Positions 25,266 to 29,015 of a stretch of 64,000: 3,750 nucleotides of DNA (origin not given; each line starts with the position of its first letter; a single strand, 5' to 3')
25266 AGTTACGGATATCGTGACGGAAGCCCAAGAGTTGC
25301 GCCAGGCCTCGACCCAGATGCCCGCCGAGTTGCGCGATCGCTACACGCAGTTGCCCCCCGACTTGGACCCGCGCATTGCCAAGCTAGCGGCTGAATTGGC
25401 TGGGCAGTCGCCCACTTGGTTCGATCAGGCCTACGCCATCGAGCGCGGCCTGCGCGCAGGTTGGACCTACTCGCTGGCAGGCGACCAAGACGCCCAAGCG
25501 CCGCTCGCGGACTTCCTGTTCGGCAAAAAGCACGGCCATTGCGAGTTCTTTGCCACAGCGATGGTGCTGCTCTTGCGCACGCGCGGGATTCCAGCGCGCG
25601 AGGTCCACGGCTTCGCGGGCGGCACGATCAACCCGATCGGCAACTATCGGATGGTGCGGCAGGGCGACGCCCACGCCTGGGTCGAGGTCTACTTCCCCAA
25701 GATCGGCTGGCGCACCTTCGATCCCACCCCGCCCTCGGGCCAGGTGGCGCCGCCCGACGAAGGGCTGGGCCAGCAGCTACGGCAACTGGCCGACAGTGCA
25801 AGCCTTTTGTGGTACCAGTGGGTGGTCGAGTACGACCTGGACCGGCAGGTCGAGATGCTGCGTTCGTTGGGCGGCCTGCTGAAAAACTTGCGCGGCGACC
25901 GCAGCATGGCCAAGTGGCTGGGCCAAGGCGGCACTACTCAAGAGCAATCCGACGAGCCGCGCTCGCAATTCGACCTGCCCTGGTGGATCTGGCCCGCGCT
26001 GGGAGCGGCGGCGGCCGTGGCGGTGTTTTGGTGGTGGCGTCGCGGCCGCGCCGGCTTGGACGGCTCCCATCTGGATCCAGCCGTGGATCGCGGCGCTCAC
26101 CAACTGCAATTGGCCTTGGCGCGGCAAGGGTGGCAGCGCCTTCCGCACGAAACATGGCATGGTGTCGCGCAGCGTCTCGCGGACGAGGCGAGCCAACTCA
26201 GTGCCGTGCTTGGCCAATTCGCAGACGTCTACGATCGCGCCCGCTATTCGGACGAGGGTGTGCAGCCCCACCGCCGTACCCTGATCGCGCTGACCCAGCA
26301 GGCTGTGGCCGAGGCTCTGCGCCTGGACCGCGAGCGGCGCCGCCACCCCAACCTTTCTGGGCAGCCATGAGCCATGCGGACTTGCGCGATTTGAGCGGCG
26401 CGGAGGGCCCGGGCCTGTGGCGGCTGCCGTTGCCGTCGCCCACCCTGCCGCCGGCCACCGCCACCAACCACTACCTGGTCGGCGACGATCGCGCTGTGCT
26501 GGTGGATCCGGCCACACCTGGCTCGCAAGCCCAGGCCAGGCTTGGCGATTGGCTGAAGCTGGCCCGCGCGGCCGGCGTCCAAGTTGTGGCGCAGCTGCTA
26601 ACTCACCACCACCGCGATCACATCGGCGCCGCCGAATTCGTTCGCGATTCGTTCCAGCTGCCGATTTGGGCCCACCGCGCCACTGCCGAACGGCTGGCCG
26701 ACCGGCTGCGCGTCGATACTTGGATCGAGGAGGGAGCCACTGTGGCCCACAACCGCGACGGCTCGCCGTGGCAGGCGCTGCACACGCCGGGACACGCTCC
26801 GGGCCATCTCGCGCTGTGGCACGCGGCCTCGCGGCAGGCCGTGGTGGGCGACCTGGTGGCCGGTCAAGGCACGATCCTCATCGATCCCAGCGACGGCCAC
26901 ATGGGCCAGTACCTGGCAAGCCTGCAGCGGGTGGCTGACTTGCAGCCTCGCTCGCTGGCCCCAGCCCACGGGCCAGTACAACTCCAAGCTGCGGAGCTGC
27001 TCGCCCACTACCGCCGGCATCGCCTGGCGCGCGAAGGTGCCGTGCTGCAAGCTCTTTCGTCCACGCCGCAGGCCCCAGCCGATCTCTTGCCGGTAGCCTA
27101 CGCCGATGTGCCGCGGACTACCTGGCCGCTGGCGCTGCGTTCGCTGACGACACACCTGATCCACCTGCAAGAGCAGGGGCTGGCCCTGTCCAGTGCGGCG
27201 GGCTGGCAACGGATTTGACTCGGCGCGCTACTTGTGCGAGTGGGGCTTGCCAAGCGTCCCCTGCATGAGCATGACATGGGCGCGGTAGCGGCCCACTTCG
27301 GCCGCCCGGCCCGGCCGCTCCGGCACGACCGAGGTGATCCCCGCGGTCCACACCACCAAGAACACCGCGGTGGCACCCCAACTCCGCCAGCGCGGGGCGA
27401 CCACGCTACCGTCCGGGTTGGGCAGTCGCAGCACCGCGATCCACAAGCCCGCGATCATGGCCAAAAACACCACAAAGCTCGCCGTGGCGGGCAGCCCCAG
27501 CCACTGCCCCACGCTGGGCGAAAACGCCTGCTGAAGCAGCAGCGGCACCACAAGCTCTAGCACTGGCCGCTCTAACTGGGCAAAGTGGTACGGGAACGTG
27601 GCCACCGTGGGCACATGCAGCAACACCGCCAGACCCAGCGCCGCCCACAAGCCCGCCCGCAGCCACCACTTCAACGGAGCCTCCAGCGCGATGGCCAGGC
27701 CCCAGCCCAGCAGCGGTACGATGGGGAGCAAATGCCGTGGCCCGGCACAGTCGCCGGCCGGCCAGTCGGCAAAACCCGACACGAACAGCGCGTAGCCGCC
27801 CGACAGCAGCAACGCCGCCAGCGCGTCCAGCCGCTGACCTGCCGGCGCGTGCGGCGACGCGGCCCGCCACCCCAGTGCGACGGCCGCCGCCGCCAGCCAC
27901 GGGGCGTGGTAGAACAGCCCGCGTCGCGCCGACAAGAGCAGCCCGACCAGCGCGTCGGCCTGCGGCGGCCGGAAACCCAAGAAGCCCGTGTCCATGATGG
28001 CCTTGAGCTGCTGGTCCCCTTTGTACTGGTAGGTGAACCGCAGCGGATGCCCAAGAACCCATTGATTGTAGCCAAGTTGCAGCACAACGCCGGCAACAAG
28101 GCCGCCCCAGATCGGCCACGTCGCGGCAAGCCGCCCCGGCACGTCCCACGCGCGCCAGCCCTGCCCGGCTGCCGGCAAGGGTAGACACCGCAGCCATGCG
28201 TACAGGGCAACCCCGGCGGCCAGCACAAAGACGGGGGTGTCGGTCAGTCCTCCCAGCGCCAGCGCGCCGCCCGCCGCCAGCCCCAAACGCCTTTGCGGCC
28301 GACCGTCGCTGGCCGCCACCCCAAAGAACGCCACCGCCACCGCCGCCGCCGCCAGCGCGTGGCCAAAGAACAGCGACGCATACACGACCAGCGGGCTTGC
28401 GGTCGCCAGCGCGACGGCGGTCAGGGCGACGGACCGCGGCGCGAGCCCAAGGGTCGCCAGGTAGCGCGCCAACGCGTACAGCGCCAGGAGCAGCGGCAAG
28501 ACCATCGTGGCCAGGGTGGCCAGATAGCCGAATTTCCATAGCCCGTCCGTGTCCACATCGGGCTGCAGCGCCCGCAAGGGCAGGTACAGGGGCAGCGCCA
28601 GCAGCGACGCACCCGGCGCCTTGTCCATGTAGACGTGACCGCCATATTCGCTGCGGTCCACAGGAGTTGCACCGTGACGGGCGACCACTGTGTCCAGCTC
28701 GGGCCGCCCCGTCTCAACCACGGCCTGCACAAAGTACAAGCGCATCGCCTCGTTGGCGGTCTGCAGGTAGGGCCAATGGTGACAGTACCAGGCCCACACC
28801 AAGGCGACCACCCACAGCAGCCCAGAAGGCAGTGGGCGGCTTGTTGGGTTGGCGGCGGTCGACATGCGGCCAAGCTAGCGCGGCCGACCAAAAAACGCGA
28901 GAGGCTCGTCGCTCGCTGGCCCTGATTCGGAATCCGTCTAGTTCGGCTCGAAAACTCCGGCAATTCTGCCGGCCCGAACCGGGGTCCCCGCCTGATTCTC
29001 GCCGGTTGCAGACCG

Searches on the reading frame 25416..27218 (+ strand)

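Call 11: search_protein_families(library=pfam, proteins=[window:25416-27218:+], max_evalue=0.01)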
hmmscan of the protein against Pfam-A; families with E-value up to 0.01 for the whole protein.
window:25416-27218:+ (600 aa): 3 families
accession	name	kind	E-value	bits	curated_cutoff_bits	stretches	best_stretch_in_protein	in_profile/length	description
PF00753.33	Lactamase_B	-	1.6e-21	77.6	22.7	1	349-518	5-196/196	Metallo-beta-lactamase superfamily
PF17778.7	BLACT_WH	-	1.1e-07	32.2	22.8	1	554-597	2-46/46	Beta-lactamase associated winged helix domain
PF12706.13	Lactamase_B_2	-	8.7e-06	25.9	27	1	360-439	2-82/200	Beta-lactamase superfamily domain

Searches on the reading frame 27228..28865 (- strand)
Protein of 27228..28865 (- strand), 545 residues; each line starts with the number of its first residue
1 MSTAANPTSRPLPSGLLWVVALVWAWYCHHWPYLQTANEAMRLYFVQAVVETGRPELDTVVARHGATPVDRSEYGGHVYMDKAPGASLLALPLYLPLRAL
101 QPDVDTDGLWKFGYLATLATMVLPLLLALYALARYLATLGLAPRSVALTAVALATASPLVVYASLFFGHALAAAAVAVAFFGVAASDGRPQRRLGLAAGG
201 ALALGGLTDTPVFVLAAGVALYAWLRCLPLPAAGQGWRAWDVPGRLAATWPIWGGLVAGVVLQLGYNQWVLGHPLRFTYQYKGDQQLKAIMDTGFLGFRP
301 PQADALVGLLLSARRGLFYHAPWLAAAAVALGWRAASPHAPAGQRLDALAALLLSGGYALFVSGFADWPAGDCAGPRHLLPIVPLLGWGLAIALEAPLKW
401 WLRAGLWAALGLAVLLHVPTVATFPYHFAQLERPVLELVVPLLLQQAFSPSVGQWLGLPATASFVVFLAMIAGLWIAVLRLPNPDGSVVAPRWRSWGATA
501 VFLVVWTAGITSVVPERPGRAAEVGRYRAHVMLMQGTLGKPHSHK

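Call 11: search_protein_families(library=pfam, proteins=[window:27228-28865:-], max_evalue=0.01)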
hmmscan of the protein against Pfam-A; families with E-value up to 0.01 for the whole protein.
window:27228-28865:- (545 aa): 0 families

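Call 15: find_encoding_contigs(protein=window:27228-28865:-, flank=10000, max_places=10)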
Protein window:27228-28865:- (545 aa): 1 contig read that carries it; 1 place shown.
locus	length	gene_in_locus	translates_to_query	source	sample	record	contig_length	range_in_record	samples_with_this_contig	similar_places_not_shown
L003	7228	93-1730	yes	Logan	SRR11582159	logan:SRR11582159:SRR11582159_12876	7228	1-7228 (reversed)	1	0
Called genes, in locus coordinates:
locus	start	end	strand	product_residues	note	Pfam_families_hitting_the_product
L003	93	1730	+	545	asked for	-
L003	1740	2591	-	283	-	PF00753:Lactamase_B, PF12706:Lactamase_B_2 (weak), PF17778:WHD_BLACT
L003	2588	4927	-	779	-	PF11992:TgpA_N, PF01841:Transglut_core, PF13559:DUF4129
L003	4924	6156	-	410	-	-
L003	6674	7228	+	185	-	?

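Call 33: find_homologous_proteins(query=window:27228-28865:-, max_evalue=1e-10)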
Query window:27228-28865:- (545 aa): 69 proteins with E <= 1e-10 among 8000 candidates.
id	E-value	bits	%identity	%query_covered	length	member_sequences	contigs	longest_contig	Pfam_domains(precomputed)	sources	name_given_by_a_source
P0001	0.0e+0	1204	100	100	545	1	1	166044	-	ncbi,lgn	-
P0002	0.0e+0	1066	89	100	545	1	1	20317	-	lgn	-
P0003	2.1e-298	1009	86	100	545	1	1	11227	-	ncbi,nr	ncbi:MAG: hypothetical protein HY902_09630 [Deltaproteobacteria bacterium]|nr:hypothetical protein [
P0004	1.0e-281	954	82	95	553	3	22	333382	-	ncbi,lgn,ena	-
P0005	1.6e-193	663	62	96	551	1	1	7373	-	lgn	-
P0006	1.9e-171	590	59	95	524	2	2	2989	-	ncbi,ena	-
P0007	3.1e-171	589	58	96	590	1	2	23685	-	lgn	-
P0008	3.9e-170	586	59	97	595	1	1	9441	-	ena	-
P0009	1.3e-169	584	59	95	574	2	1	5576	-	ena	-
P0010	2.3e-169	583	57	98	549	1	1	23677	-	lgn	-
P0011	1.4e-167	577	55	97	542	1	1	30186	-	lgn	-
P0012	2.5e-165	570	57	96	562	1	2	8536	-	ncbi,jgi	jgi:hypothetical protein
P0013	5.4e-165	569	57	96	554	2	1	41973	-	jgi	-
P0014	4.9e-164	565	58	95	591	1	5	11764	-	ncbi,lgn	-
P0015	3.4e-163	563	59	95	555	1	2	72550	-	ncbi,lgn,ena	-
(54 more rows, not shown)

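Call 34: find_encoding_contigs(protein=P0002, flank=10000, max_places=4)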
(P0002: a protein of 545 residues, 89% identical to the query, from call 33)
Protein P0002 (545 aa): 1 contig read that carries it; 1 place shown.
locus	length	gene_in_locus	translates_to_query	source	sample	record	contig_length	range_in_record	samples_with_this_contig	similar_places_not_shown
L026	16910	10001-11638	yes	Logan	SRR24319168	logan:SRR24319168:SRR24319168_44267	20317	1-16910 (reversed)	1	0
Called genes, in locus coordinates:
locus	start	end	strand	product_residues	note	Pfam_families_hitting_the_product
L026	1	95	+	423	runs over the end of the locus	PF00278:Orn_DAP_Arg_deC, PF01168:Ala_racemase_N, PF02784:Orn_Arg_deC_N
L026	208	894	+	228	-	-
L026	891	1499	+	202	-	-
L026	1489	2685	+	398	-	-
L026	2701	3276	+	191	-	-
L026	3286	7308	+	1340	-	PF05567:T4P_PilY1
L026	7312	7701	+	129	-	-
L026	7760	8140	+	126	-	PF12973:Cupin_7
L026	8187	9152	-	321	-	PF00248:Aldo_ket_red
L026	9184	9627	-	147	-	-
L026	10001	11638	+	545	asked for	-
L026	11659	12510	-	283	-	PF00753:Lactamase_B, PF17778:WHD_BLACT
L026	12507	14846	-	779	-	PF11992:TgpA_N, PF01841:Transglut_core, PF13559:DUF4129 (weak)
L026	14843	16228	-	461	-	-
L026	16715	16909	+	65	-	?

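Call 35: find_encoding_contigs(protein=P0003, flank=10000, max_places=4)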
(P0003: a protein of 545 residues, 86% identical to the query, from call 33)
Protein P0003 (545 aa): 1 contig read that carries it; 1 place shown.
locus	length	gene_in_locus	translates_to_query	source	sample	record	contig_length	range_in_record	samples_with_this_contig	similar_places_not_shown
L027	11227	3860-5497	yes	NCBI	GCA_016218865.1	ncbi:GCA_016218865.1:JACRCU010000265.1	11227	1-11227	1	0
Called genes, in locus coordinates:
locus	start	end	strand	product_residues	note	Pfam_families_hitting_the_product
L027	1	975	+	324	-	?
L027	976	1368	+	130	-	-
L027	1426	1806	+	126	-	PF12973:Cupin_7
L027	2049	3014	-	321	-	PF00248:Aldo_ket_red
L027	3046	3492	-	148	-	-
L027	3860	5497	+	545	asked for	-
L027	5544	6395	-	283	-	PF00753:Lactamase_B, PF12706:Lactamase_B_2 (weak), PF17778:WHD_BLACT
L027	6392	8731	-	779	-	PF11992:TgpA_N, PF01841:Transglut_core, PF13559:DUF4129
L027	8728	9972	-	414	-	-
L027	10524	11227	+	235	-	PF07498:Rho_N, PF07497:Rho_RNA_bind, PF00006:ATP-synt_ab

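Call 36: find_encoding_contigs(protein=P0004, flank=10000, max_places=6)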
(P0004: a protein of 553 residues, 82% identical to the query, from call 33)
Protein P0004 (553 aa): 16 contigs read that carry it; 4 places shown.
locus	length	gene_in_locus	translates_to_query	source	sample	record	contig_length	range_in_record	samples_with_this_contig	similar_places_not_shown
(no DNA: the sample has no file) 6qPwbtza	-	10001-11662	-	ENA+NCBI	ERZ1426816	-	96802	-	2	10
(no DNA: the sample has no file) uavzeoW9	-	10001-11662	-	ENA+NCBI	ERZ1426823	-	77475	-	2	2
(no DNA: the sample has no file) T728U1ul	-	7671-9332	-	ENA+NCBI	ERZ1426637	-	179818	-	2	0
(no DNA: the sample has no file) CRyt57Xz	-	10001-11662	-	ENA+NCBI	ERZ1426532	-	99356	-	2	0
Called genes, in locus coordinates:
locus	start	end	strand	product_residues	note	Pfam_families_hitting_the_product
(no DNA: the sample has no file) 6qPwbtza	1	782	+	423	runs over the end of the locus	PF00278:Orn_DAP_Arg_deC, PF01168:Ala_racemase_N (weak), PF02784:Orn_Arg_deC_N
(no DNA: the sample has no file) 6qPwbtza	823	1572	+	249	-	-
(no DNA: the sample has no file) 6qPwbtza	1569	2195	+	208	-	-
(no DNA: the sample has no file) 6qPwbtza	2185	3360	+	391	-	-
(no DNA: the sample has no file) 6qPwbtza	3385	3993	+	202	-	-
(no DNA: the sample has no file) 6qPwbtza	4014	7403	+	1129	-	-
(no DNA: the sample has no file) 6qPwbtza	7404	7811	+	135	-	-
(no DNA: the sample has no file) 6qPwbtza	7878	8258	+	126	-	PF12973:Cupin_7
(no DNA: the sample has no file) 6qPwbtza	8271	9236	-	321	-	PF00248:Aldo_ket_red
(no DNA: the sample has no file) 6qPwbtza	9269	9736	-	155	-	-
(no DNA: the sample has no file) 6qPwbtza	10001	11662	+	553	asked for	-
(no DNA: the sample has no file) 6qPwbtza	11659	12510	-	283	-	PF00753:Lactamase_B, PF12706:Lactamase_B_2 (weak), PF17778:WHD_BLACT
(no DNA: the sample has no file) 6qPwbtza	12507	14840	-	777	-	PF11992:TgpA_N, PF01841:Transglut_core, PF13559:DUF4129 (weak)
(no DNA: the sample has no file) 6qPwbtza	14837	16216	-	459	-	-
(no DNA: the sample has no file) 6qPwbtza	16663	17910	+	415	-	PF07498:Rho_N, PF07497:Rho_RNA_bind, PF00006:ATP-synt_ab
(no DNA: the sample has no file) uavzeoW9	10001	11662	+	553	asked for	-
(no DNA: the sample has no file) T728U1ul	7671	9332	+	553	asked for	-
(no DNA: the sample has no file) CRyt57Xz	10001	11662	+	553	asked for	-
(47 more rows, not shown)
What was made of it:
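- A third relative at 82% also has a 32-nt spacer (call 36).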

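Call 74: find_encoding_contigs(protein=P0011, flank=10000, max_places=2)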
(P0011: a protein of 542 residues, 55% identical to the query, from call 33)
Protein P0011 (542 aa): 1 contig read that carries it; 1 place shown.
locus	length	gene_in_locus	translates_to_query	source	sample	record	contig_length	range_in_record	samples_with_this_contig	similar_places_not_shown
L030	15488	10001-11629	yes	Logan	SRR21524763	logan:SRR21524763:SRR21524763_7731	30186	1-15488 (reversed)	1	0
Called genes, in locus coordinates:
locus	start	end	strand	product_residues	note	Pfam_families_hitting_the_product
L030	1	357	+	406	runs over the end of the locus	PF00266:Aminotran_5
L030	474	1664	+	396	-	PF02540:NAD_synthase (faint), PF00733:Asn_synthase (weak), PF03054:tRNA_Me_trans, PF20259:tRNA_Me_trans_M, PF20258:tRNA_Me_trans_C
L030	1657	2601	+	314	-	PF14622:Ribonucleas_3_3, PF00636:Ribonuclease_3, PF00035:dsrm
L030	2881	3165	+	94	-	PF02416:TatA_B_E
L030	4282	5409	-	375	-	PF03462:PCRF, PF00472:RF-1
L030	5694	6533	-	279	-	PF02405:MlaE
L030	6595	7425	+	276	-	PF00590:TP_methylase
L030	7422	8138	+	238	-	PF13241:NAD_binding_7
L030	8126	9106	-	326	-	PF00248:Aldo_ket_red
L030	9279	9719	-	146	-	PF14237:GYF_2 (faint)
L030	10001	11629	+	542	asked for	-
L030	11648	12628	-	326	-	PF01073:3Beta_HSD (weak), PF01370:Epimerase, PF16363:GDP_Man_Dehyd (weak)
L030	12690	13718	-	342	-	PF01553:Acyltransferase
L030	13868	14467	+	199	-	PF12728:HTH_17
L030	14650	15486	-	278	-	?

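Call 75: find_encoding_contigs(protein=P0007, flank=10000, max_places=2)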
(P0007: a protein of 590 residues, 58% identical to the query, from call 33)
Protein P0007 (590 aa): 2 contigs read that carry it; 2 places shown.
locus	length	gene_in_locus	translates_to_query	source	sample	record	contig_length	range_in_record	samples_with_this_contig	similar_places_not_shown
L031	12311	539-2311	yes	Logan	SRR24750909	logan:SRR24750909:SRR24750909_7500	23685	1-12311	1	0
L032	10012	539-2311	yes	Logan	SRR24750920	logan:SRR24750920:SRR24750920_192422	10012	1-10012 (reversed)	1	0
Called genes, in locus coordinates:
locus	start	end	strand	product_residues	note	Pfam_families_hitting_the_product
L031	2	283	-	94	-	?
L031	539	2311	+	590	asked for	-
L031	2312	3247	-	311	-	PF00753:Lactamase_B, PF12706:Lactamase_B_2 (weak), PF17778:WHD_BLACT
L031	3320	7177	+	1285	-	PF13229:Beta_helix (faint)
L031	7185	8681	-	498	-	PF06808:DctM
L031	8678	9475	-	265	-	PF04290:DctQ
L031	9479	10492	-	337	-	PF03480:DctP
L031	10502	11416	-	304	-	PF00561:Abhydrolase_1, PF12146:Hydrolase_4, PF12697:Abhydrolase_6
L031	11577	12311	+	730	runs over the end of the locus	PF00069:Pkinase, PF07714:PK_Tyr_Ser-Thr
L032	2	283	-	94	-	?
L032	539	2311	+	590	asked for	-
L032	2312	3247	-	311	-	PF00753:Lactamase_B, PF12706:Lactamase_B_2 (weak), PF17778:WHD_BLACT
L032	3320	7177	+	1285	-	PF13229:Beta_helix (faint)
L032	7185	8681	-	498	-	PF06808:DctM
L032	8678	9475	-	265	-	PF04290:DctQ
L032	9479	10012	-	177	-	?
